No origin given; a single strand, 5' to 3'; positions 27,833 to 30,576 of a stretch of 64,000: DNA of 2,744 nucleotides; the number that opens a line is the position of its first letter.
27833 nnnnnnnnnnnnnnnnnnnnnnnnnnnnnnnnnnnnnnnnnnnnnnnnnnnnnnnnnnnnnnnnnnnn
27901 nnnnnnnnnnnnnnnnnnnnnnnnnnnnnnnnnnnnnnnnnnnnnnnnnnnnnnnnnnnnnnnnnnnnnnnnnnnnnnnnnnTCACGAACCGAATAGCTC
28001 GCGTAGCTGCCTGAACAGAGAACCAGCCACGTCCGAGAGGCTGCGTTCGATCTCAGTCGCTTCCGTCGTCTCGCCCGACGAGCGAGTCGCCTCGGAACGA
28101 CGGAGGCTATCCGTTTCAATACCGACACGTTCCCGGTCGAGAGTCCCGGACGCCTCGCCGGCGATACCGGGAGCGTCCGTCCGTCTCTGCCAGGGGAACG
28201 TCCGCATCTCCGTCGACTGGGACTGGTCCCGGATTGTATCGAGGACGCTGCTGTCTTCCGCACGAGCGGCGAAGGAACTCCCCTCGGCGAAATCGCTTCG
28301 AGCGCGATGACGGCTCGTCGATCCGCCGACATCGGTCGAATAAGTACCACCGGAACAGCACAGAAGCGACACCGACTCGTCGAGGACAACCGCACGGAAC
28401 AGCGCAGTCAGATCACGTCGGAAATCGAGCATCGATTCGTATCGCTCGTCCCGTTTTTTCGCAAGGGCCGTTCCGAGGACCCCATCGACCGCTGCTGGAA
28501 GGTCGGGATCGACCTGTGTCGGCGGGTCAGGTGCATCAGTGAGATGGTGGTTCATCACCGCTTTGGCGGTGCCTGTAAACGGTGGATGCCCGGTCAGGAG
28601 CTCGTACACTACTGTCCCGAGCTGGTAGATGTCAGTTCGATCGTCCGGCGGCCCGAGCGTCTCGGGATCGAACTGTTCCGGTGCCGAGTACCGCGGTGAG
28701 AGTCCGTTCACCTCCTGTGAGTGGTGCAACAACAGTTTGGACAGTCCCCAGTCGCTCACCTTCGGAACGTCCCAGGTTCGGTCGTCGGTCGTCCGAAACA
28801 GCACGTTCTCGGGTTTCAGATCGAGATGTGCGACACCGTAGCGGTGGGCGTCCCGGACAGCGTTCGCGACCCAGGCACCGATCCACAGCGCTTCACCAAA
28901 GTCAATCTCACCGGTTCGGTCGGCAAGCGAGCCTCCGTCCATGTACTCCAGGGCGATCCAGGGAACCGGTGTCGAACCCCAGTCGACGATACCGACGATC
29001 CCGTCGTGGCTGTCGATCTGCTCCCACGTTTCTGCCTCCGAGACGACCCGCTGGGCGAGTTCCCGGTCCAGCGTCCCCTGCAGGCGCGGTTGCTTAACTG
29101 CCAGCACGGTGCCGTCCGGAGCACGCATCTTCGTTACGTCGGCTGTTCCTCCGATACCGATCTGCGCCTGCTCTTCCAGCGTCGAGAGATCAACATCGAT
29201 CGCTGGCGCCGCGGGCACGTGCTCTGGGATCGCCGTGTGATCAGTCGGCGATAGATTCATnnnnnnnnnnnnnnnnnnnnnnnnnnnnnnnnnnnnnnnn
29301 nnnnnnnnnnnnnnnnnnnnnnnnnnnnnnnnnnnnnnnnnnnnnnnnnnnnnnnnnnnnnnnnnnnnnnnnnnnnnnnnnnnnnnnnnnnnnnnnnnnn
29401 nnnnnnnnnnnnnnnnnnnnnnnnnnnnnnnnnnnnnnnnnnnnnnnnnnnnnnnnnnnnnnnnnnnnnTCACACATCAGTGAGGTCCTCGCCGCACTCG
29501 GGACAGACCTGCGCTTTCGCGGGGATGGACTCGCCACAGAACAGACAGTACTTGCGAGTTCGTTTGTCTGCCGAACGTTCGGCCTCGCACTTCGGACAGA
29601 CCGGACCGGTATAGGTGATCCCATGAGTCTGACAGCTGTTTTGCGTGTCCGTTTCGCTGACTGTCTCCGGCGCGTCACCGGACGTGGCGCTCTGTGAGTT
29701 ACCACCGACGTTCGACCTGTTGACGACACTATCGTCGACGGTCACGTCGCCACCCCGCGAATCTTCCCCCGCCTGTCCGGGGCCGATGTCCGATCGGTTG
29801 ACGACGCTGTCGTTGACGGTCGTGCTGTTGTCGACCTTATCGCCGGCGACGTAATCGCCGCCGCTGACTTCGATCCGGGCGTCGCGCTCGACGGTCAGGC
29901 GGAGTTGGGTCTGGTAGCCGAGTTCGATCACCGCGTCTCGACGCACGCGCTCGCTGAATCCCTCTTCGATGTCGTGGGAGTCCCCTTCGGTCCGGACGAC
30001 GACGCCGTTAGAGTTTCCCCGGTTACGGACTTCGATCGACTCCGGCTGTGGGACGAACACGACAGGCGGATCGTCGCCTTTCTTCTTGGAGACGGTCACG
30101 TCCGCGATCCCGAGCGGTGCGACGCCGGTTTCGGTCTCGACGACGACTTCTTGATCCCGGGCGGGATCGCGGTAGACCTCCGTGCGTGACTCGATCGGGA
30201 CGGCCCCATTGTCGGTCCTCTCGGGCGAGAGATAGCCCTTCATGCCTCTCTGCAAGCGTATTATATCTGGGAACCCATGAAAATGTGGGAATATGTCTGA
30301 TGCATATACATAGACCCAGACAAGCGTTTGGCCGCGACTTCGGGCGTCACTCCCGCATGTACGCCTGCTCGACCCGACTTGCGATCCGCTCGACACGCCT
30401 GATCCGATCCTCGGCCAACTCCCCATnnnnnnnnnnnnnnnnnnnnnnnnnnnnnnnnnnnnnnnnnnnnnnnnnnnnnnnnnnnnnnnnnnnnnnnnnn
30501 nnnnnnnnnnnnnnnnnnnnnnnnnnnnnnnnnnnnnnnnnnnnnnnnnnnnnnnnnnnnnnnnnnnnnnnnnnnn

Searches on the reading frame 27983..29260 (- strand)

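Call 7: search_protein_families(library=pfam, proteins=[window:27983-29260:-], max_evalue=0.01)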
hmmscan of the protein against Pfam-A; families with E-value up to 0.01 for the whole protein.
window:27983-29260:- (425 aa): 2 families
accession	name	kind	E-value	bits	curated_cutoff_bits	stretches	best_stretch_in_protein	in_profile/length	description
PF00069.31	Pkinase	-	1.1e-29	104.1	31.7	1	29-240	2-210/263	Protein kinase domain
PF07714.23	PK_Tyr_Ser-Thr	-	1.5e-14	54.4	23.1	1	32-273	5-248/258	Protein tyrosine and serine/threonine kinase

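Call 94: search_protein_families(library=padloc, proteins=[window:27983-29260:-], max_evalue=0.001)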
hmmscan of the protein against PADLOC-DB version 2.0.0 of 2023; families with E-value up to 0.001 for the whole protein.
window:27983-29260:- (425 aa): 32 families (the best 25 are shown)
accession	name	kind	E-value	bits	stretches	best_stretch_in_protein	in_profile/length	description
PDLC04042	PD-T4-6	-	1.9e-44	150.5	1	29-290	12-275/292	-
PDLC04053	PD-T4-6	-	3.2e-40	136.5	1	32-290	15-274/311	-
PDLC04061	PD-T4-6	-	4.6e-40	136.6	1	31-341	21-328/510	-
PDLC04060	PD-T4-6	-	4e-37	126.2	1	33-287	15-269/486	-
PDLC04043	PD-T4-6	-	2e-36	124.1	1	31-324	20-307/452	-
PDLC04047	PD-T4-6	-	2.4e-36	123.5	1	31-289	15-274/327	-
PDLC04052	PD-T4-6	-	9.1e-36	122.1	1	33-287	16-276/496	-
PDLC04040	PD-T4-6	-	6.5e-35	118.9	1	34-287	2-265/547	-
PDLC04041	PD-T4-6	-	3.5e-34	116.8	1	35-346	37-332/443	-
PDLC04054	PD-T4-6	-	6.6e-34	115.9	1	48-290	35-276/347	-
PDLC04057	PD-T4-6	-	2e-32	110.8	1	32-288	14-271/443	-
PDLC04138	mad6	-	2.4e-32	110.7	1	28-291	53-317/659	mads_6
PDLC04039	PD-T4-6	-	2.8e-30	103.8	1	33-349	21-334/458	-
PDLC04048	PD-T4-6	-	3.9e-28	96.8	1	33-286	17-271/354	-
PDLC04064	PD-T4-6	-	4e-23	80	1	54-289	49-282/369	-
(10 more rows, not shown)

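Call 95: search_protein_families(library=ncbifam, proteins=[window:27983-29260:-], max_evalue=0.001)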
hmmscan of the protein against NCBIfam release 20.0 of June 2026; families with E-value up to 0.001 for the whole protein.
window:27983-29260:- (425 aa): 8 families
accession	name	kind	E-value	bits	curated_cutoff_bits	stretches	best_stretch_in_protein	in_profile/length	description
NF033483.0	PknB_PASTA_kin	equivalog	1.7e-45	156.1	450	1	32-291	13-272/563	Stk1 family PASTA domain-containing Ser/Thr kinase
NF047741.1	antiphage_MADS6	equivalog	9.5e-22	77.2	460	1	119-289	296-462/612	methylation-associated defense system protein kinase MAD6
NF052427.1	StpK7MSMEG_1200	equivalog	1.5e-18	66.6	900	1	112-286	98-267/601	serine/threonine protein kinase StpK7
TIGR03903.1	TOMM_kin_cyc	equivalog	2.2e-17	62.2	705.75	1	59-294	12-250/1267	TOMM system kinase/cyclase fusion protein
NF033442.0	BREX_PglW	equivalog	2.6e-13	48.6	990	1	112-292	302-491/1391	BREX system serine/threonine kinase PglW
NF053615.1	SerThrKinAfsKStmc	equivalog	5.9e-12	45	1300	1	31-233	18-218/809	protein serine/threonine kinase AfsK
NF038150.1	lanthi_synth_IV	equivalog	2.6e-11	42.6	650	1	114-314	290-460/851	class IV lanthionine synthetase LanL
NF009651.0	PRK13184.1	equivalog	2.2e-08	32.6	839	1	131-285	122-288/932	serine/threonine-protein kinase PknD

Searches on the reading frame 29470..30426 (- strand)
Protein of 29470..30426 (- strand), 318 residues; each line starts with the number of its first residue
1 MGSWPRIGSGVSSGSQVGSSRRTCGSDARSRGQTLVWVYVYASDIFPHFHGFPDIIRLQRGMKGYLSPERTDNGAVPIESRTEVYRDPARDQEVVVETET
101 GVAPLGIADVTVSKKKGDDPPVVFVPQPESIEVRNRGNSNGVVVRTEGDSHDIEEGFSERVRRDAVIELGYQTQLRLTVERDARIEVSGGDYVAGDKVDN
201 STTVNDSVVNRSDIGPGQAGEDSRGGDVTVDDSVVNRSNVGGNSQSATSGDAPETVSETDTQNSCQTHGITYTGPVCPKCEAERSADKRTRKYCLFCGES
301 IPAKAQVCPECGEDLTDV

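Call 7: search_protein_families(library=pfam, proteins=[window:29470-30426:-], max_evalue=0.01)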
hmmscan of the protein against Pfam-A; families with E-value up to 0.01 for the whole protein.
window:29470-30426:- (318 aa): 4 families
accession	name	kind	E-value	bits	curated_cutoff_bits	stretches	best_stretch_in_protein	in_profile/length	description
PF12773.13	DZR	-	0.00012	22.6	27.3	1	294-316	1-23/45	Double zinc ribbon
PF13240.11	Zn_Ribbon_1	-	0.00021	21.4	25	1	293-315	1-23/23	zinc-ribbon domain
PF07191.17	Zn_ribbon_6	-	0.002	18.5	25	1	277-316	3-40/67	Double zinc ribbon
PF18912.6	DZR_2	-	0.0096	16.2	27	0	293-315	9-31/56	Double zinc ribbon domain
